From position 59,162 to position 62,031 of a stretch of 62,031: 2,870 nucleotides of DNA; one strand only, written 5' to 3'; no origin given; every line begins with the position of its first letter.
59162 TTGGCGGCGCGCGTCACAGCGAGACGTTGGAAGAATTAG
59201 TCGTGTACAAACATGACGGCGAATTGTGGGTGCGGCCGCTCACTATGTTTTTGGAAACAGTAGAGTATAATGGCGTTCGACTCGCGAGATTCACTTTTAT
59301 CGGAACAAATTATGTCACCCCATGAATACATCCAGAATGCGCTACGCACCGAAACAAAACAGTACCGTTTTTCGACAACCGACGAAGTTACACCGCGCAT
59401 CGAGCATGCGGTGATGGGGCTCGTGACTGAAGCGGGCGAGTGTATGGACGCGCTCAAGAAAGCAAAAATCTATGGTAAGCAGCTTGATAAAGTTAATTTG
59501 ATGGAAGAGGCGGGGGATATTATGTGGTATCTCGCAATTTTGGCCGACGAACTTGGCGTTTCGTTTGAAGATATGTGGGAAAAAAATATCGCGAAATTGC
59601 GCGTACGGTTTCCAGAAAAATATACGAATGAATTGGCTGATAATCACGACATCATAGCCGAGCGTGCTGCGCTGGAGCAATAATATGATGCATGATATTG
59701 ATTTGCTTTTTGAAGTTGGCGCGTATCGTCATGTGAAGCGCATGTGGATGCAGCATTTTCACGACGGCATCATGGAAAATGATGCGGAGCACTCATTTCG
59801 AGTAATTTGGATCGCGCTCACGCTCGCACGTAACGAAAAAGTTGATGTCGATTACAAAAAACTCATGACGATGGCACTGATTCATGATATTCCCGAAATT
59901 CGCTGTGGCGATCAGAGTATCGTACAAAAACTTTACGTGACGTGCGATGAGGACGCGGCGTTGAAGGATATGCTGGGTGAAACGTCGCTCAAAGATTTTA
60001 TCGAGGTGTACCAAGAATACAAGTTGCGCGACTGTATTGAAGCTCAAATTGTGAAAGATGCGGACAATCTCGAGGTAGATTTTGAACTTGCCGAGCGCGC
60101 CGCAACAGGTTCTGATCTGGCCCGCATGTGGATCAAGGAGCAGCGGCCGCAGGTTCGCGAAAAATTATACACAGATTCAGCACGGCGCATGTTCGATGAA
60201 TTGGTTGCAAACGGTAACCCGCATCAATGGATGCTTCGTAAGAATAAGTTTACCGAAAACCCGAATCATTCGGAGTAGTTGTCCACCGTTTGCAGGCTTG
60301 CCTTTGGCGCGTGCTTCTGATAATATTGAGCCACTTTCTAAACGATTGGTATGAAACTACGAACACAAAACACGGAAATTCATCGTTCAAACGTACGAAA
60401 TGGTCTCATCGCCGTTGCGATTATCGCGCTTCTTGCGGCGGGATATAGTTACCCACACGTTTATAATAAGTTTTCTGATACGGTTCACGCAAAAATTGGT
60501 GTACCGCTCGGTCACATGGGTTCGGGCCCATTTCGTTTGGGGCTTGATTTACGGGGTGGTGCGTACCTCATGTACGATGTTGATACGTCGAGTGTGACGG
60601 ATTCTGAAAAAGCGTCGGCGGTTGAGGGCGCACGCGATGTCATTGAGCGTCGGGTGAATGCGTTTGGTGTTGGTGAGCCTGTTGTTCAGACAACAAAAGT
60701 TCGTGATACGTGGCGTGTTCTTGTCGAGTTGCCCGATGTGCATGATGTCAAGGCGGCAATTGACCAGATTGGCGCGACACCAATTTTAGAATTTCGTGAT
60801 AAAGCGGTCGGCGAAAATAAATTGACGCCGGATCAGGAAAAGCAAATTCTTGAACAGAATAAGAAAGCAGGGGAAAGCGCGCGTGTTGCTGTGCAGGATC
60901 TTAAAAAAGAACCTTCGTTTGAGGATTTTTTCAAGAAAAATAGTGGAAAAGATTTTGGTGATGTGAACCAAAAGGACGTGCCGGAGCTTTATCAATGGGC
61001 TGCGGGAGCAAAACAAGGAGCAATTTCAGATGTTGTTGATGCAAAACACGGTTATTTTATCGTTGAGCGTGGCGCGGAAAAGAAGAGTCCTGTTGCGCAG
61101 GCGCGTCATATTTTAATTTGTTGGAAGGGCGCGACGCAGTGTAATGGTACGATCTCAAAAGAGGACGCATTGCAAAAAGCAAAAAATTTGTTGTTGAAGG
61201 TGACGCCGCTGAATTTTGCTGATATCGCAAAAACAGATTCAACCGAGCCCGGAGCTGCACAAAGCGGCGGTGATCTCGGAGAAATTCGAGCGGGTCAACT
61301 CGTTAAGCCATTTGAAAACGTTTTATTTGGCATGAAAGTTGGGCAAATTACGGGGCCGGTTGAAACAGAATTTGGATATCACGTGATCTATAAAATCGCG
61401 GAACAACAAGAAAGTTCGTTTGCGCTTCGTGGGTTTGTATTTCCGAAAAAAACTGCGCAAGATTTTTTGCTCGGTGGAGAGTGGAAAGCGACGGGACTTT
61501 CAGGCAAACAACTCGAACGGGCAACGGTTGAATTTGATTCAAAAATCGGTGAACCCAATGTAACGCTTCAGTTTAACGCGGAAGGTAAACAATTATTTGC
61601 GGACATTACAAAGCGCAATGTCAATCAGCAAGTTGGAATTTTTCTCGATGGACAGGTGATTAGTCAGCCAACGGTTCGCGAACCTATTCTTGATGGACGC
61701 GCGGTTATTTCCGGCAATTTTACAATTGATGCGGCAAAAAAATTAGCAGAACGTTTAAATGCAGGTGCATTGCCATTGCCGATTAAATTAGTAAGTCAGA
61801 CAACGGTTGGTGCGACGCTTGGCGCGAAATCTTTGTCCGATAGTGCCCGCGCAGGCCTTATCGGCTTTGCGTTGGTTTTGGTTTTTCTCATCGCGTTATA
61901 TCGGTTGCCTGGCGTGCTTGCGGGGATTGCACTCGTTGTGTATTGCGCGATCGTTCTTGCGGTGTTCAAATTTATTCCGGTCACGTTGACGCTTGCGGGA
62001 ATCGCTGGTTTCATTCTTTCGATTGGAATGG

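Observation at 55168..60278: Co-directional nucleotide-centric gene cluster between secA and secD: best candidate for an undescribed system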

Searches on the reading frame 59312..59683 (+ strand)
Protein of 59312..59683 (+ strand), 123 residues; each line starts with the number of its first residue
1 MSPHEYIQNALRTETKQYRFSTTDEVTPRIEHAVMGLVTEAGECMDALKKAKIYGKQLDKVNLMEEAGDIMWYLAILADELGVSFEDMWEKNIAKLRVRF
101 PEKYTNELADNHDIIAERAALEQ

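Call 3: search_protein_families(library=pfam, max_evalue=0.01, proteins=[window:59312-59683:+])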
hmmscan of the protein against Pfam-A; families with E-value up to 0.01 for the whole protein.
window:59312-59683:+ (123 aa): 3 families
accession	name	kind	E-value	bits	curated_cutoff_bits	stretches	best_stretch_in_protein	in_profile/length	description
PF03819.22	MazG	-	1.9e-08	34.9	22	1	34-102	7-72/74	MazG nucleotide pyrophosphohydrolase domain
PF01503.22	PRA-PH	-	1.2e-05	26.1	21.3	1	37-91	34-81/86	Phosphoribosyl-ATP pyrophosphohydrolase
PF12643.12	MazG-like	-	2.3e-05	25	27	1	45-104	23-76/85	MazG-like family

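Call 8: search_protein_families(library=ncbifam, max_evalue=0.01, proteins=[window:59312-59683:+])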
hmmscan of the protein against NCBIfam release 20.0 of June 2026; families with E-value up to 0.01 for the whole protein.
window:59312-59683:+ (123 aa): 2 families
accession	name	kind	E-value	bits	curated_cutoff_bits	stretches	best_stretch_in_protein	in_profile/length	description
TIGR03188.1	histidine_hisI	equivalog_domain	0.00076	19.7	42.7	1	40-90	39-82/84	phosphoribosyl-ATP diphosphatase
NF001613.0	PRK00400.1-5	equivalog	0.0029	17.6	120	1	57-91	54-88/107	phosphoribosyl-ATP diphosphatase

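Call 9: search_protein_families(library=padloc, max_evalue=0.01, proteins=[window:59312-59683:+])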
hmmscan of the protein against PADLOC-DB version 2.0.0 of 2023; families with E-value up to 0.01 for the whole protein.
window:59312-59683:+ (123 aa): 0 families

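Call 10: search_protein_families(library=phrogs, max_evalue=0.001, proteins=[window:59312-59683:+])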
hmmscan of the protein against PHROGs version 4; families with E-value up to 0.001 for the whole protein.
window:59312-59683:+ (123 aa): 5 families
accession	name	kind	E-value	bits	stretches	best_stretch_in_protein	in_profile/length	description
phrog_229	-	other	3e-37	130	1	1-123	248-369/533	MazG-like pyrophosphatase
phrog_37613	-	other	1.6e-13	51.5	1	28-121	291-385/394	MazG-like pyrophosphatase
phrog_22758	-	other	4.1e-11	44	1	29-104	129-207/221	MazG-like pyrophosphatase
phrog_16522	-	other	2.3e-09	37.9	1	2-81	2-70/296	MazG-like pyrophosphatase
phrog_4856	-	other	5.5e-05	23.9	1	13-96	74-163/195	nucleoside triphosphate pyrophosphohydrolase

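Call 27: list_cluster_members(proteins=[P0007, P0009, P0002, window:59312-59683:+, window:56706-57281:+, window:58255-58986:+])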
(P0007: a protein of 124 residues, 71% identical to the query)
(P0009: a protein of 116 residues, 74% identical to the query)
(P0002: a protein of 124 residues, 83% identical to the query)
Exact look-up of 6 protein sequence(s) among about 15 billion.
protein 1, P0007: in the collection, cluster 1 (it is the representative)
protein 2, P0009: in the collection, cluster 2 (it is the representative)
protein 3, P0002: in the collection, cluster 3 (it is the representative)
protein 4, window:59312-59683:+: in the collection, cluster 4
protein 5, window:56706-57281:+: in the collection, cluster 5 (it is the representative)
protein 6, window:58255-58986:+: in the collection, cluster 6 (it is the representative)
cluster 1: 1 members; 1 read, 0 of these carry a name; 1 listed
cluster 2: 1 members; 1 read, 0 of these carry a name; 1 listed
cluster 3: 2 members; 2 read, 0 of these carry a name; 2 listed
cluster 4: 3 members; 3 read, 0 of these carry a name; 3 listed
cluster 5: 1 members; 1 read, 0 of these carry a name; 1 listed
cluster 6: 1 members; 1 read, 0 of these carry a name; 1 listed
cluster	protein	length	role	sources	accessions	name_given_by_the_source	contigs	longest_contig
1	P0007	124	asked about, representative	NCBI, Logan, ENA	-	-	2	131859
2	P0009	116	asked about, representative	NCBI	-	-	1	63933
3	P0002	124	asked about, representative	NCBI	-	-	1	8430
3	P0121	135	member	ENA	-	-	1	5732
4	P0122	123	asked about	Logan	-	-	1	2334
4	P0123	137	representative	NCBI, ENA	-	-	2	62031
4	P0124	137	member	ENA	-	-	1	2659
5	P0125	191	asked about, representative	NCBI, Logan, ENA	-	-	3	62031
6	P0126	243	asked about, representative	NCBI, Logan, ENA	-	-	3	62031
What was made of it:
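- Tried and rejected: No names were returned (call 27).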

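Call 36: search_solved_structures(query=window:59312-59683:+, max_evalue=0.01, show_alignments=2)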
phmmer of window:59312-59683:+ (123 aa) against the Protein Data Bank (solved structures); distinct sequences matched with E-value up to 0.01: 2.
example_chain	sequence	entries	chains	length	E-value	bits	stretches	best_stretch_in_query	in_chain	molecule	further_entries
2q73_A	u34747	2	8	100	0.00014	25.1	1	23-98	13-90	Hypothetical protein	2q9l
2q5z_A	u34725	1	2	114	0.0003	24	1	21-91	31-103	Hypothetical protein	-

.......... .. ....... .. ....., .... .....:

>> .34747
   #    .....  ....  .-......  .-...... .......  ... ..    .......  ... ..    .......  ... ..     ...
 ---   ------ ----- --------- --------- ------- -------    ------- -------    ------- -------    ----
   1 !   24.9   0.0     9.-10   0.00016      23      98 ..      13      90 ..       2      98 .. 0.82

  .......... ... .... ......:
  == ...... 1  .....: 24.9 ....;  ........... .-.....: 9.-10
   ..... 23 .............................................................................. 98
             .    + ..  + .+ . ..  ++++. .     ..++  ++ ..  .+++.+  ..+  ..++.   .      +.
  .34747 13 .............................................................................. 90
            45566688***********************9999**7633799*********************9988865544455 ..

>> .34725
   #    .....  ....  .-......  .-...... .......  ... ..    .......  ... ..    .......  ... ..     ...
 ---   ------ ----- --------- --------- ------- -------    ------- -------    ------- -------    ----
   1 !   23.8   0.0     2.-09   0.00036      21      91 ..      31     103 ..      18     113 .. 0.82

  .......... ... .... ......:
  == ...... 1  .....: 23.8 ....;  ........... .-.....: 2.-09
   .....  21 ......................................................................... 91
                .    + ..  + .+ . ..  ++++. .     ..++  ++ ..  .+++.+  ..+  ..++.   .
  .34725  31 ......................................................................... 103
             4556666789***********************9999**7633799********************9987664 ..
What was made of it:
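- On MazG-type all-alpha NTP pyrophosphohydrolase (PF03819): TEAGE and EEAGD align with EEVGE and EELYD of 2q73 (call 36). phrog_229 3e-37 (call 10).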

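Call 62: find_related_loci(query=window:59312-59683:+, collection=viral_contigs, flank=6000)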
Query window:59312-59683:+ (123 aa) in viral_contigs; peptide patterns used: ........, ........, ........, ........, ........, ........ (x = any residue, [..] = any of these).
7 stretches matched a pattern; 5 encode a relative of the query (tblastn E <= 1e-3); 5 distinct loci.
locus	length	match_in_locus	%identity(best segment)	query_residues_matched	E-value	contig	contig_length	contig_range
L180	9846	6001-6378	63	1-122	6e-50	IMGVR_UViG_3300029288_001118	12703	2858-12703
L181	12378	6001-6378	63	1-122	1e-49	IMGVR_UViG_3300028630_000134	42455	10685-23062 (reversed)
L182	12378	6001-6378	63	1-122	1e-49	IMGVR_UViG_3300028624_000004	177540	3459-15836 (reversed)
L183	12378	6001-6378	63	1-122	1e-49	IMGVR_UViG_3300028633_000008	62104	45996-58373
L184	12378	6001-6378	63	1-122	1e-49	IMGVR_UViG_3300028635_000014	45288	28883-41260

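Call 65: search_protein_families(library=pfam, max_evalue=0.001, proteins=[L182:231-3053:+, L182:3078-4283:+, L182:4318-5721:+, L182:5694-5996:+, L182:6509-7492:+, L182:7540-8595:+, L182:8586-9425:+, L182:9418-10797:+, L182:10836-11588:+, L182:11587-12378:-])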
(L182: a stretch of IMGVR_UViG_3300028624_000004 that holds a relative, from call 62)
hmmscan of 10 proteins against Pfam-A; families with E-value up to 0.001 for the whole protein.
L182:231-3053:+ (941 aa): 3 families
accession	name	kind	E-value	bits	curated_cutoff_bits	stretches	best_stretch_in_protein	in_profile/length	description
PF00136.26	DNA_pol_B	-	2.3e-38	132.6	23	1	356-611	16-237/453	DNA polymerase family B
PF03104.25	DNA_pol_B_exo1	-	3.8e-22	79.3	23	1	60-282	20-241/242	DNA polymerase family B, exonuclease domain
PF20286.3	divDNApol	-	1.7e-08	33.6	25.7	1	440-571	56-185/705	Divergent Family B DNA polymerase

L182:3078-4283:+ (402 aa): 2 families
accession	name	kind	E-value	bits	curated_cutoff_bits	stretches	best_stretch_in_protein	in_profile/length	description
PF00154.27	RecA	-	2e-16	60.7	27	1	61-318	28-261/262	recA bacterial DNA recombination protein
PF13238.12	AAA_18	-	0.00075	20.4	29.4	0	95-186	4-85/128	AAA domain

L182:4318-5721:+ (468 aa): 3 families
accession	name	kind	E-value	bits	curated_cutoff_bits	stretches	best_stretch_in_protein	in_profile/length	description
PF03796.21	DnaB_C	-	5.2e-20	72.3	27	1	175-422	2-240/255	DnaB-like helicase C terminal domain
PF06745.19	ATPase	-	2.2e-05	24.4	26.6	1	175-240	1-67/231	KaiC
PF20307.4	divDNAB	-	0.00055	19.1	26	0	288-373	174-257/356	Divergent DnaB-like ATPase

L182:5694-5996:+ (101 aa): 0 families

L182:6509-7492:+ (328 aa): 1 family
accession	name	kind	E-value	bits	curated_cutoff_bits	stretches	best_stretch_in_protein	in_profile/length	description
PF08804.16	gp32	-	6.5e-21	75.7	26.8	1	60-250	6-201/208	gp32 DNA binding protein like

L182:7540-8595:+ (352 aa): 6 families
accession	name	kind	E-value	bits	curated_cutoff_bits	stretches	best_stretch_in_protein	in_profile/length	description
PF16363.11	GDP_Man_Dehyd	-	1.3e-39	137.1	27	1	30-325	1-310/332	GDP-mannose 4,6 dehydratase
PF01370.27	Epimerase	-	2e-38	132.6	20.9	1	30-268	2-227/240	NAD dependent epimerase/dehydratase family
PF01073.25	3Beta_HSD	-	3.6e-07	29.9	22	1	30-255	1-218/280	3-beta hydroxysteroid dehydrogenase/isomerase family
PF02719.21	Polysacc_synt_2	-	3.9e-07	30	20.2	1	30-157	2-130/293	Polysaccharide biosynthesis protein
PF04321.23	RmlD_sub_bind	-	4.3e-06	26.4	27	1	61-221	33-156/287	RmlD substrate binding domain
PF07993.18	NAD_binding_4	-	1.5e-05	24.7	20.1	1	127-215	108-206/258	Male sterility protein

L182:8586-9425:+ (280 aa): 1 family
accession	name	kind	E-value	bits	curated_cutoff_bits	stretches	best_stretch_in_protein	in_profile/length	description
PF06785.16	UPF0242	-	0.00014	22.5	33.5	1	49-128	82-157/194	Uncharacterised protein family (UPF0242) N-terminus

L182:9418-10797:+ (460 aa): 3 families
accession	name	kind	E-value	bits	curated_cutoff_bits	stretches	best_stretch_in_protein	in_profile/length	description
PF04321.23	RmlD_sub_bind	-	2.7e-13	50.1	27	1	173-382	4-195/287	RmlD substrate binding domain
PF01370.27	Epimerase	-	1.4e-11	44.7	20.9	1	173-356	2-195/240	NAD dependent epimerase/dehydratase family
PF14667.12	Polysacc_synt_C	-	1.1e-05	25.9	28.7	1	42-148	2-103/111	Polysaccharide biosynthesis C-terminal domain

L182:10836-11588:+ (251 aa): 0 families

L182:11587-12378:- (264 aa): 1 family
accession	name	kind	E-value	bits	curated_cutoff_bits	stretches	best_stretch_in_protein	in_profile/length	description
PF22945.2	LEM-3_GIY-YIG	-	0.00095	19.6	27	0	2-74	36-104/151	LEM-3-like GIY-YIG domain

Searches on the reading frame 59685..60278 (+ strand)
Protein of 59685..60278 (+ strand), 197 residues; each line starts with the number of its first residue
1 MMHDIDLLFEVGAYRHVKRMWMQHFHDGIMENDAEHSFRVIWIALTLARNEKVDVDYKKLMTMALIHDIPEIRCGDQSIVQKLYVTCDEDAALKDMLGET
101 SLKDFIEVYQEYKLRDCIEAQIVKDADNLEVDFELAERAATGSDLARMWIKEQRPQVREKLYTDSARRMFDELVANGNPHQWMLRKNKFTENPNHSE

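Call 3: search_protein_families(library=pfam, max_evalue=0.01, proteins=[window:59685-60278:+])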
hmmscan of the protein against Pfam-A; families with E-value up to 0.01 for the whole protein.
window:59685-60278:+ (197 aa): 3 families
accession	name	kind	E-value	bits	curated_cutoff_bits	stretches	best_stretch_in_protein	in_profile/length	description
PF13023.12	HD_3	-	7.8e-20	71.9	22.5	1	13-138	3-134/165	HD domain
PF01966.28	HD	-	1.4e-09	38.7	22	1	34-130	2-114/116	HD domain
PF12917.13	YfbR-like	-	2.7e-09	37.4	25.9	1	28-131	21-137/182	5'-deoxynucleotidase YfbR-like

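Call 8: search_protein_families(library=ncbifam, max_evalue=0.01, proteins=[window:59685-60278:+])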
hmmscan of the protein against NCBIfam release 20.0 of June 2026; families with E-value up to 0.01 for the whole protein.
window:59685-60278:+ (197 aa): 3 families
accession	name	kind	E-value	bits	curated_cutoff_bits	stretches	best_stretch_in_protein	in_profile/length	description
NF003009.0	PRK03826.1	equivalog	3.7e-05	23.5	122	1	29-130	26-140/197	5'-deoxynucleotidase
TIGR00295.1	TIGR00295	hypoth_equivalog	0.0047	16.7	172.35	0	29-74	10-58/164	TIGR00295 family protein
TIGR00277.1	HDIG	domain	0.0059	16.5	27.6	0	34-69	6-39/84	HDIG domain-containing metalloprotein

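Call 9: search_protein_families(library=padloc, max_evalue=0.01, proteins=[window:59685-60278:+])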
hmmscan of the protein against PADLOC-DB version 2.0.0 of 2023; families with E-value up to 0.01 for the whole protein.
window:59685-60278:+ (197 aa): 1 family
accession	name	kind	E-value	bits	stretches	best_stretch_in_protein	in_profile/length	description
PDLC01444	Cas10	-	0.0055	13.6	1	55-176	2-75/605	CAS-III; effector_LS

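Call 10: search_protein_families(library=phrogs, max_evalue=0.001, proteins=[window:59685-60278:+])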
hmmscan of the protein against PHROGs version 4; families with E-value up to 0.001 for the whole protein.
window:59685-60278:+ (197 aa): 1 family
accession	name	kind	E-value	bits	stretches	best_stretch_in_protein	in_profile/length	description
phrog_7076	-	DNA, RNA and nucleotide metabolism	1.1e-12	49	1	30-143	26-143/188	dATP triphosphohydrolase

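Call 55: search_solved_structures(query=window:59685-60278:+, max_evalue=0.001, show_alignments=1)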
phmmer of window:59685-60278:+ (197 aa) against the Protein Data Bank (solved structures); distinct sequences matched with E-value up to 0.001: 8.
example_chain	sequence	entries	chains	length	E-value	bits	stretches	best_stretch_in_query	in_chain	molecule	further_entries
1xx7_A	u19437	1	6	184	5.2e-13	52.7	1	4-150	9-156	oxetanocin-like protein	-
1yoy_A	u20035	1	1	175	1.2e-10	45.1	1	6-182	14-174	hypothetical protein AF1432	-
1ynb_A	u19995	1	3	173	2.9e-10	43.8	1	6-182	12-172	hypothetical protein AF1432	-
2cqz_A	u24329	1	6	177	4.4e-09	39.9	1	27-149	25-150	177aa long hypothetical protein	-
3kh1_A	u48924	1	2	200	1.4e-06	31.7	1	29-131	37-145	Predicted metal-dependent phosphohydrolase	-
4dmb_A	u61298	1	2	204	6.9e-05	26.2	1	11-137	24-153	HD domain-containing protein 2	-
4l1j_A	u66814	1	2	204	0.00073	22.9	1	11-136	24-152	HD domain-containing protein 2 | HD domain-containing protein 2 (Phosphorylate)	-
4l7e_A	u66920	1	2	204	0.00087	22.7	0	11-137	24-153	HD domain-containing protein 2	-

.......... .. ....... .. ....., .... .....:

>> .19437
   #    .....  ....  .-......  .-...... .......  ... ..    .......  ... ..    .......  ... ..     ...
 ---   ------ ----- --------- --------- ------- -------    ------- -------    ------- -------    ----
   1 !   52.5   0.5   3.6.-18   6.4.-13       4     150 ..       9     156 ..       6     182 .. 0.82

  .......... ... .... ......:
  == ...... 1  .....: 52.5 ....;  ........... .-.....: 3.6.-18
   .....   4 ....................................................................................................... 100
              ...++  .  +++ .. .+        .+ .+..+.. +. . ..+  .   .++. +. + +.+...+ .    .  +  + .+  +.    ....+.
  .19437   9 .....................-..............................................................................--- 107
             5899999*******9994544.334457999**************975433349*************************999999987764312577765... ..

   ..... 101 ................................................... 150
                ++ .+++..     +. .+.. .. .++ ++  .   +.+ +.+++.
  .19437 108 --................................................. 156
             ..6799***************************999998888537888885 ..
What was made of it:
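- On HD_3 / YfbR-like 5'-deoxynucleotidase: aEHSfrv, lIHDipE and vKDADnle align with 1xx7 (call 55).
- The HD protein's best PDB match is deposited as an 'oxetanocin-like protein' (call 55).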

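Call 67: find_related_loci(query=window:59685-60278:+, collection=viral_contigs, flank=6000)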
Query window:59685-60278:+ (197 aa) in viral_contigs; peptide patterns used: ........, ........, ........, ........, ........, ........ (x = any residue, [..] = any of these).
5 stretches matched a pattern, but none encodes a relative of the query by tblastn (E <= 1e-3).

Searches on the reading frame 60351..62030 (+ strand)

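Call 94: search_protein_families(library=pfam, max_evalue=0.001, proteins=[window:60351-62030:+])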
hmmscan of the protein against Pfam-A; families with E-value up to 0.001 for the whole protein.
window:60351-62030:+ (560 aa): 5 families
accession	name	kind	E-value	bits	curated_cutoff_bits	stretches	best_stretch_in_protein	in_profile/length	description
PF22599.2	SecDF_P1_head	-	3e-30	104.9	27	1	380-475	18-113/114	SecDF, P1 head subdomain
PF00639.27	Rotamase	-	4.3e-27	95.4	21.7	2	253-348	1-95/97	PPIC-type PPIASE domain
PF13616.12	Rotamase_3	-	2e-25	90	22.5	1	246-350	13-113/116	PPIC-type PPIASE domain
PF21760.3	SecD_1st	-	3.2e-14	52.6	27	1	92-151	2-58/60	Protein translocase subunit SecDF, P1 domain, N-terminal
PF13145.12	Rotamase_2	-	2.5e-11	44.9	27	1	271-350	33-107/121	PPIC-type PPIASE domain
